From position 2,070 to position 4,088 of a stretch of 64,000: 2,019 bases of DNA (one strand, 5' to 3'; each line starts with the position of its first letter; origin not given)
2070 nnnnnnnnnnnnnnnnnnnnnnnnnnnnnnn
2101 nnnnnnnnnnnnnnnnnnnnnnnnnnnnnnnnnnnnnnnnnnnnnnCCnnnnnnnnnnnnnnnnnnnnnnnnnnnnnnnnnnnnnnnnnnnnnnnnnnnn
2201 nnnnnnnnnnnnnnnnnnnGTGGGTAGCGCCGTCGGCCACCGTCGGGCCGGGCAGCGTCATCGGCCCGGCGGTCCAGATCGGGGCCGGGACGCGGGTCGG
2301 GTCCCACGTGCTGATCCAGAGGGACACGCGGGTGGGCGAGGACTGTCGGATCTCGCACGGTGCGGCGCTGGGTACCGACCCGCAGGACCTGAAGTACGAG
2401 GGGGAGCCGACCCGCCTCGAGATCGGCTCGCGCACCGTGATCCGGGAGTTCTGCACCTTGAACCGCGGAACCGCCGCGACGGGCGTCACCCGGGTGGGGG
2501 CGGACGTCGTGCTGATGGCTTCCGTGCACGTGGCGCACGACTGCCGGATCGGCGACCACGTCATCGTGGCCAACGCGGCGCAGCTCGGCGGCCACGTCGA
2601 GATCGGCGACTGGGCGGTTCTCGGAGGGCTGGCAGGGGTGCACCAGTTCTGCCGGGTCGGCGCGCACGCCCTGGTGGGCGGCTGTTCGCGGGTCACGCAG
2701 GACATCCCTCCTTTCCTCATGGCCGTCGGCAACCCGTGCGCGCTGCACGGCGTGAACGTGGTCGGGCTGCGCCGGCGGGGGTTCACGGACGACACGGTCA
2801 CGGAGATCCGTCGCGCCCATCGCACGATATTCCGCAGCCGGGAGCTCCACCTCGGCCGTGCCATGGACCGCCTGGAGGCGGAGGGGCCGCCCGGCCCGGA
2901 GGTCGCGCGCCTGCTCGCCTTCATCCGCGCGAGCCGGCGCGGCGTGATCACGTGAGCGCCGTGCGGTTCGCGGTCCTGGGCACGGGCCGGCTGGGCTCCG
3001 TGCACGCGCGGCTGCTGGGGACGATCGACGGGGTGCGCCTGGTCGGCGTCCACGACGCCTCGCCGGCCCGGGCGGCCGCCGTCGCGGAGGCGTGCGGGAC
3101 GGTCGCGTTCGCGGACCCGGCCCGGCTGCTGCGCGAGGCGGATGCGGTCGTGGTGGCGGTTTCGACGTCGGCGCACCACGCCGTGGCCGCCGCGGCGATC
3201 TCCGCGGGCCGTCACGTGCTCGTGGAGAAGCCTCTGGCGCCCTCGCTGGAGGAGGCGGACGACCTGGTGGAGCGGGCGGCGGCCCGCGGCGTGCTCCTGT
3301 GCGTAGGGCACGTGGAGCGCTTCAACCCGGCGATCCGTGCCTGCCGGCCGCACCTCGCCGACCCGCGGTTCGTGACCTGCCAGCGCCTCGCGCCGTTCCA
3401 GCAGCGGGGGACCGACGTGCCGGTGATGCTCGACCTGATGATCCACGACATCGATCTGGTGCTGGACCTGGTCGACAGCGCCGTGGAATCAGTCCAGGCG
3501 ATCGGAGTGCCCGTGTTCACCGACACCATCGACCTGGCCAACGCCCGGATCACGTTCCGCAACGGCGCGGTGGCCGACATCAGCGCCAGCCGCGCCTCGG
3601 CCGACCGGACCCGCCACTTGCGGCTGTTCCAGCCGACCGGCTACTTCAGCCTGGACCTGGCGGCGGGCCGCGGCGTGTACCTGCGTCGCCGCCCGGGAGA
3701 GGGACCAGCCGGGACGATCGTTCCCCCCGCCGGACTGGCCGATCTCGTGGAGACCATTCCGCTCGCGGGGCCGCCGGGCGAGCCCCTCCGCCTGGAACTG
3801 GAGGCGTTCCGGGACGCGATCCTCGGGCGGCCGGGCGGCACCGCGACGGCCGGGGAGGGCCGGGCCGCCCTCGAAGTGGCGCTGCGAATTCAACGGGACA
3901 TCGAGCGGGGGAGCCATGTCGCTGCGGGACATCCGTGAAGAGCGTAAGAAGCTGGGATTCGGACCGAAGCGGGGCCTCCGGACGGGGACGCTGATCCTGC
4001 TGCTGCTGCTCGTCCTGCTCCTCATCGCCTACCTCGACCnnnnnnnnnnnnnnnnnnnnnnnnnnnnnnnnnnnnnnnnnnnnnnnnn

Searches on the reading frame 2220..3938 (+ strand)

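Call 29: search_protein_families(library=pfam, proteins=[window:2220-3938:+], max_evalue=0.01)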
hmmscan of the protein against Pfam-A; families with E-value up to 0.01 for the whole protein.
window:2220-3938:+ (572 aa): 5 families
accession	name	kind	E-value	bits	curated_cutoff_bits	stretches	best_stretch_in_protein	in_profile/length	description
PF01408.29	GFO_IDH_MocA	-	3.7e-27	95.8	24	1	248-364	1-120/120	Oxidoreductase family, NAD-binding Rossmann fold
PF22725.1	GFO_IDH_MocA_C3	-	9.9e-10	38.9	27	1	401-469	44-116/124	GFO/IDH/MocA C-terminal domain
PF03807.23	F420_oxidored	-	9.8e-05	23.3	21.6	1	250-329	2-83/94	NADP oxidoreductase coenzyme F420-dependent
PF02894.22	GFO_IDH_MocA_C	-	0.00023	21.5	22.9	1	395-459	35-104/218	Oxidoreductase family, C-terminal alpha/beta domain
PF02826.25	2-Hacid_dh_C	-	0.006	16.4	25.1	1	243-324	32-111/178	D-isomer specific 2-hydroxyacid dehydrogenase, NAD binding domain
